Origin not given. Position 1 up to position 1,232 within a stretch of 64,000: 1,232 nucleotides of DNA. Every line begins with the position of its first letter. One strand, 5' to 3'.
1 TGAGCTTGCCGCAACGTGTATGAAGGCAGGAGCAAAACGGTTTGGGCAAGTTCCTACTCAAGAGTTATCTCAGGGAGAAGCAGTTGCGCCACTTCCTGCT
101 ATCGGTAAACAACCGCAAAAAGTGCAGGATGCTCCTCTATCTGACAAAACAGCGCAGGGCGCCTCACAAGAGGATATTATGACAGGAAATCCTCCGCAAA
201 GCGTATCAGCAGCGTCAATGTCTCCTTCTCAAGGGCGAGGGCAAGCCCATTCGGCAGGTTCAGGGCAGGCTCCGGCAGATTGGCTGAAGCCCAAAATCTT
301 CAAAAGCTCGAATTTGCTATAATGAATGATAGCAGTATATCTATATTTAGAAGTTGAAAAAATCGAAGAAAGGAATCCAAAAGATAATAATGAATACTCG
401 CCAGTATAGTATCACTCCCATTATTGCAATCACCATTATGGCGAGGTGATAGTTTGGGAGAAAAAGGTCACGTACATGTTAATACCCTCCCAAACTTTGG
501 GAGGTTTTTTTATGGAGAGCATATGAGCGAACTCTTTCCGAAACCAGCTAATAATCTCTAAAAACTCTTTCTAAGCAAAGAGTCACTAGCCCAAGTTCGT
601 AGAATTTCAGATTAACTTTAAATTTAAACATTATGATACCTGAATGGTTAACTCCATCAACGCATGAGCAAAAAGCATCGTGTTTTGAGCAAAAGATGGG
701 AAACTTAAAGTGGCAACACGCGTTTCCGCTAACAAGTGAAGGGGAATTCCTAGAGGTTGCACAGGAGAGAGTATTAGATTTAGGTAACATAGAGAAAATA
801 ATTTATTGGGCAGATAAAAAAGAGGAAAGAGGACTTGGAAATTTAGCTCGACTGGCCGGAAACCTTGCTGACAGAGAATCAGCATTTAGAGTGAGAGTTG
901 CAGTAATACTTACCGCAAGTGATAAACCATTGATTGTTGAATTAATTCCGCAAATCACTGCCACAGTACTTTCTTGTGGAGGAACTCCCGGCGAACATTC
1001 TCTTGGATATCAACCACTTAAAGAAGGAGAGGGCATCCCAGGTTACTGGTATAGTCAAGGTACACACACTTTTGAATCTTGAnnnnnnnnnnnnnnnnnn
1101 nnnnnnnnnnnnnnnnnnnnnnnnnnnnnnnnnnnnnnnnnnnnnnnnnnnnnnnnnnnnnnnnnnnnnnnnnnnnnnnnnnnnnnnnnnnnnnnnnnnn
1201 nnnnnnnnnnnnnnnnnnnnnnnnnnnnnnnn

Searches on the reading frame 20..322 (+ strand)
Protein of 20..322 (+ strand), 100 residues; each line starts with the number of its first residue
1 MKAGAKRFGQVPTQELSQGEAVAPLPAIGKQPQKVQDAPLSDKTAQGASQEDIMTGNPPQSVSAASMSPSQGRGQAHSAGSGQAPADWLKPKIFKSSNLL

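Call 62: find_encoding_contigs(protein=window:20-322:+, flank=10000, max_places=1)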
Protein window:20-322:+ (100 aa): no gene with exactly this product is on record in the collection.
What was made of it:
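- Tried and rejected: One end protein was not on record (call 62).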

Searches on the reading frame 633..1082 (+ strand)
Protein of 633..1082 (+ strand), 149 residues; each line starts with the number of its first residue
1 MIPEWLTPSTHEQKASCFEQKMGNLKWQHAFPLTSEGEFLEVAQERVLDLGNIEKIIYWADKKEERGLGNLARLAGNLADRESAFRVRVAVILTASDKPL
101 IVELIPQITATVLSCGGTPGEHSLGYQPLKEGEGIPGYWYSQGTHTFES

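Call 63: find_encoding_contigs(protein=window:633-1082:+, flank=10000, max_places=1)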
Protein window:633-1082:+ (149 aa): 4 contigs read that carry it; 1 place shown.
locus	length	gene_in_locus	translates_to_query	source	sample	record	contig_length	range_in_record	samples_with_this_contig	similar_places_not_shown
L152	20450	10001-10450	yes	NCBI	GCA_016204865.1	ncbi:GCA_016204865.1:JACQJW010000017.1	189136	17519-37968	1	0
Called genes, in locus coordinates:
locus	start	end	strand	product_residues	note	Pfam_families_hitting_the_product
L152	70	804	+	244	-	PF01628:HrcA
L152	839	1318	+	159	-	PF01025:GrpE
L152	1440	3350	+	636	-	PF00012:HSP70, PF06723:MreB_Mbl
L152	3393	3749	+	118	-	PF05635:23S_rRNA_IVP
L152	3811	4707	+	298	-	PF00226:DnaJ, PF01556:DnaJ_C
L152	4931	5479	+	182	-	-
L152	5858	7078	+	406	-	PF08529:NusA_N, PF13184:KH_NusA_1st, PF26594:KH_NusA_2nd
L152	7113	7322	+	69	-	PF00009:GTP_EFTU (weak)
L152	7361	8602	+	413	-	PF00009:GTP_EFTU, PF22042:EF-G_D2, PF11987:IF-2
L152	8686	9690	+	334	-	PF01368:DHH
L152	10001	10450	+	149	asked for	-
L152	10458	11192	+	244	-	PF03591:AzlC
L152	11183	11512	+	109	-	PF05437:AzlD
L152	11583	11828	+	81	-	-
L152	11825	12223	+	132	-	PF01850:PIN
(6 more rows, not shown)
